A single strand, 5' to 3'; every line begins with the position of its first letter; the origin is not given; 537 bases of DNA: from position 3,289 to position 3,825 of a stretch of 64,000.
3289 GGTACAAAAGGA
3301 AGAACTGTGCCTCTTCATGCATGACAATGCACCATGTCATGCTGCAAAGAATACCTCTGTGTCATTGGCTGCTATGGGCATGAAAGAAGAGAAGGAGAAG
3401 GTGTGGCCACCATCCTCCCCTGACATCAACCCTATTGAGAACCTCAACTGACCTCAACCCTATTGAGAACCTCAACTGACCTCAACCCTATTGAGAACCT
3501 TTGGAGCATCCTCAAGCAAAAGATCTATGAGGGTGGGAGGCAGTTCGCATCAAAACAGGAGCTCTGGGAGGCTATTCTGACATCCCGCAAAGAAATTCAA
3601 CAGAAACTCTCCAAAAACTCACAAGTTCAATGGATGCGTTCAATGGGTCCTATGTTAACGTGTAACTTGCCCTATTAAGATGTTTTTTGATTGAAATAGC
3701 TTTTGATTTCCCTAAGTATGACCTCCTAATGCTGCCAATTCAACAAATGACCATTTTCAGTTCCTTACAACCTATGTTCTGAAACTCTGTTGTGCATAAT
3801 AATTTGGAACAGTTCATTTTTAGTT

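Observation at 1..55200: sh2b1 and mvp linked on the same strand, conserving human 16p11.2 synteny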

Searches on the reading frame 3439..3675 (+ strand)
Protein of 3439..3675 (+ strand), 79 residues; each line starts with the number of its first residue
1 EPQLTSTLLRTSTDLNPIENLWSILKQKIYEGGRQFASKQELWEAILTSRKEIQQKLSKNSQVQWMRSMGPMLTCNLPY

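Call 56: search_protein_families(library=pfam, max_evalue=0.01, proteins=[window:3439-3675:+])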
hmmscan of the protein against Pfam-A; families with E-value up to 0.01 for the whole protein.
window:3439-3675:+ (79 aa): 2 families
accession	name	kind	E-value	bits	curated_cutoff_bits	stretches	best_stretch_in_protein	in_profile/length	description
PF13358.12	DDE_3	-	7.7e-05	23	28.6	1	11-42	115-145/146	DDE superfamily endonuclease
PF15732.10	DUF4681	-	0.0016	19.1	27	1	34-74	34-74/125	Domain of unknown function (DUF4681)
